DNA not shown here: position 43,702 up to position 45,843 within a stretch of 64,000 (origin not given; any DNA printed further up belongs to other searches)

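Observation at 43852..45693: C9orf72 orthologue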

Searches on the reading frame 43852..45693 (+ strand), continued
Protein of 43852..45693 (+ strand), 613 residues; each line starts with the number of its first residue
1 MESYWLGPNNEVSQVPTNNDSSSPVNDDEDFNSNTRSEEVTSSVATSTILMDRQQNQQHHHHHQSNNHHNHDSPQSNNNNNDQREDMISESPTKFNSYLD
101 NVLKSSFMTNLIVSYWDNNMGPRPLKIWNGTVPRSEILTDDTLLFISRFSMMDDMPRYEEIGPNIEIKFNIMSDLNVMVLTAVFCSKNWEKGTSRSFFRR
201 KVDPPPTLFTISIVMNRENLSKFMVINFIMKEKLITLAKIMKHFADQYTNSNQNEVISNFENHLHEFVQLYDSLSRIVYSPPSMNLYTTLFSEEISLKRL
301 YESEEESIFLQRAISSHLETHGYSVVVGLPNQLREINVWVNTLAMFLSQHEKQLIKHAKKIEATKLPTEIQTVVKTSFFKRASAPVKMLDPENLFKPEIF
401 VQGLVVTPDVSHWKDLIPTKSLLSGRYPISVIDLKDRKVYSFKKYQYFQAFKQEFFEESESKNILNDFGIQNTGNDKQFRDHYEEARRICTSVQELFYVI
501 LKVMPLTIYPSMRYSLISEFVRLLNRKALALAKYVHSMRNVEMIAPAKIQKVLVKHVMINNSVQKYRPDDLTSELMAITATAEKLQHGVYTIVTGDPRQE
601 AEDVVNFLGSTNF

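Call 40: fold_search(model_id=the predicted structure, library=pdb)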
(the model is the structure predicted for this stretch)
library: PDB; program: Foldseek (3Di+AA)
matches with E <= 10: 387; with E <= 0.001: 6
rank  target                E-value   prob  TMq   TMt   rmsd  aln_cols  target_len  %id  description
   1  6lt0_C                6.8e-17  1.00  0.52  0.80   5.9       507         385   18  cryo-EM structure of C9ORF72-SMCR8-WDR41 (released 2020-04-15)
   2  7o2w_A                7.0e-16  1.00  0.54  0.76   5.7       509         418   19  Structure of the C9orf72-SMCR8 complex (released 2021-07-21)
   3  7mge_C                4.3e-14  1.00  0.47  0.75   9.3       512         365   18  Structure of C9orf72:SMCR8:WDR41 in complex with ARF1 (released 2021-06-23)
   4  6v4u_A                1.6e-06  1.00  0.39  0.61   7.0       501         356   15  Cryo-EM structure of SMCR8-C9orf72-WDR41 complex (released 2020-09-02)
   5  8yqg_B                6.5e-04  1.00  0.20  0.70   3.5       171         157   11  Dimeric structure of the Longin domain from a Lokiarchaeota archaeon Roadblock-Longin protein (released 2025-03-26)
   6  8yqg_A                9.2e-04  1.00  0.20  0.70   3.7       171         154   11  Dimeric structure of the Longin domain from a Lokiarchaeota archaeon Roadblock-Longin protein (released 2025-03-26)
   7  6lt0_B                5.2e-03  0.97  0.22  0.32  17.2       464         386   11  cryo-EM structure of C9ORF72-SMCR8-WDR41 (released 2020-04-15)
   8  9v0j_A                6.1e-03  1.00  0.11  0.18   4.8       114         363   12  Cryo-EM structure of GATOR1-KICSTOR complex (released 2025-11-12)
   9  4zy8_A                8.6e-03  1.00  0.17  0.61   5.2       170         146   11  K. lactis Lst4 longin domain (released 2016-04-13)
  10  9o5d_D                9.0e-03  1.00  0.14  0.21   5.2       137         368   13  The KICSTOR-GATOR1-SAMTOR complex (released 2026-01-21)
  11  4zy8_D                1.0e-02  1.00  0.17  0.59   5.7       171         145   11  K. lactis Lst4 longin domain (released 2016-04-13)
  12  4zy8_B                1.3e-02  1.00  0.17  0.57   5.8       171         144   11  K. lactis Lst4 longin domain (released 2016-04-13)
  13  8a52_A                2.2e-02  0.21  0.10  0.14  34.0       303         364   10  Crystal structure of a chimeric LOV-Histidine kinase SB2F1 (asymmetrical variant, trigonal form with long c-axis) (released 2023-12-27)
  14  4r3a_A                2.3e-02  0.84  0.16  0.28  14.2       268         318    8  Erythrobacter litoralis EL346 blue-light activated histidine kinase (released 2014-12-03)
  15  6v4u_B                3.3e-02  0.75  0.21  0.30  24.9       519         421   12  Cryo-EM structure of SMCR8-C9orf72-WDR41 complex (released 2020-09-02)
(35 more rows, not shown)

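Call 54: find_encoding_contigs(protein=P0002, flank=10000, max_places=2)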
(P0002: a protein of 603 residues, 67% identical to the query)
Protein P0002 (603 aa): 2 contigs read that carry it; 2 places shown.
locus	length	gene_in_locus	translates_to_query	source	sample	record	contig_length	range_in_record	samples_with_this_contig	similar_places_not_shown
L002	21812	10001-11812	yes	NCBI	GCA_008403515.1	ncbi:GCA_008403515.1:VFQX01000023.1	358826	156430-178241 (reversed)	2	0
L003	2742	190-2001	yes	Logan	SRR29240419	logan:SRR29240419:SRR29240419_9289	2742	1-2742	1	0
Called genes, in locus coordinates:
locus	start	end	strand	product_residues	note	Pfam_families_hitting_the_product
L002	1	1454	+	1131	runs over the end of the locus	PF00069:Pkinase, PF07714:PK_Tyr_Ser-Thr, PF13475:DUF4116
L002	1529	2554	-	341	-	PF02517:Rce1-like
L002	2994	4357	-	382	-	PF07719:TPR_2 (faint), PF00515:TPR_1 (weak)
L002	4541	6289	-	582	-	-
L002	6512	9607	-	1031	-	-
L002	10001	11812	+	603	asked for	PF15019:C9orf72-like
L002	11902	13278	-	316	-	PF20825:Saposin (faint), PF03489:SapB_2 (weak), PF05184:SapB_1, PF03489:SapB_2 (weak)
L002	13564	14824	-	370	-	PF00153:Mito_carr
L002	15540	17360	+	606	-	PF00615:RGS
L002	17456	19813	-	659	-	PF00892:EamA (faint), PF03151:TPT, PF10277:Frag1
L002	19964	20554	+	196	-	-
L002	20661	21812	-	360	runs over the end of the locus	PF00106:adh_short, PF13561:adh_short_C2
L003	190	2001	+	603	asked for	PF15019:C9orf72-like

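Call 55: find_encoding_contigs(protein=P0004, flank=10000, max_places=2)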
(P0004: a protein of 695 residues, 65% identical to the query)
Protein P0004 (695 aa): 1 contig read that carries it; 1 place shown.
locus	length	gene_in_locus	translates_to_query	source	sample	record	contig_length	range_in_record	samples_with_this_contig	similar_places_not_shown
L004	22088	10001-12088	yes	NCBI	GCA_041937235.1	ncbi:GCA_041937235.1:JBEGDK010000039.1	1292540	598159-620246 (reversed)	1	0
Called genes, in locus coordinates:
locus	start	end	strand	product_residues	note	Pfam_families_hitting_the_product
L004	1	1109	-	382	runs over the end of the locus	-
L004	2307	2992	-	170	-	PF02580:Tyr_Deacylase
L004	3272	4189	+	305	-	PF20825:Saposin (faint), PF03489:SapB_2 (weak), PF05184:SapB_1, PF03489:SapB_2 (weak), PF05184:SapB_1 (weak), PF03489:SapB_2 (weak)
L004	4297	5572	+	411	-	-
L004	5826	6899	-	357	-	PF01408:GFO_IDH_MocA, PF22725:GFO_IDH_MocA_C3, PF02894:GFO_IDH_MocA_C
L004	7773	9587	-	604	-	PF01946:Thi4, PF00890:FAD_binding_2 (faint), PF01266:DAO (faint), PF01494:FAD_binding_3 (faint), PF01593:Amino_oxidase (weak), PF03486:HI0933_like (faint), PF13450:NAD_binding_8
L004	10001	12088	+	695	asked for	PF15019:C9orf72-like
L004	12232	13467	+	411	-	-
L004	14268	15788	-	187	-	PF25390:WD40_RLD, PF13540:RCC1_2 (weak), PF00415:RCC1 (weak)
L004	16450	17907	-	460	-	-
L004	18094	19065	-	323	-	-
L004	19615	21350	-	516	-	PF04193:PQ-loop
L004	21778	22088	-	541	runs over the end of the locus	PF00069:Pkinase, PF07714:PK_Tyr_Ser-Thr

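Call 77: search_solved_structures(query=L004:12232-13467:+, max_evalue=1)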
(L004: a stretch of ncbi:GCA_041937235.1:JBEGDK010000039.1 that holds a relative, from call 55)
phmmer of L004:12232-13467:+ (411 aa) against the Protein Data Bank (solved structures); distinct sequences matched with E-value up to 1: 1.
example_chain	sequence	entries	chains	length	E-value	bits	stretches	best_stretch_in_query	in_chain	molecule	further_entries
5mal_A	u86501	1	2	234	0.56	11.9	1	17-61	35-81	Lipase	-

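Call 78: search_protein_families(library=pfam, proteins=[L004:12232-13467:+], max_evalue=1)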
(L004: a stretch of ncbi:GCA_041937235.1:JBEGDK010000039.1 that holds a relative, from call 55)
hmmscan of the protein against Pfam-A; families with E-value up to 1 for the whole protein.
L004:12232-13467:+ (411 aa): 1 family
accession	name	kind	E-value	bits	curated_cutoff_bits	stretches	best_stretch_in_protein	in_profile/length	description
PF11178.13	DUF2963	-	0.18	11.7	22.6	1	152-185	15-47/52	Protein of unknown function (DUF2963)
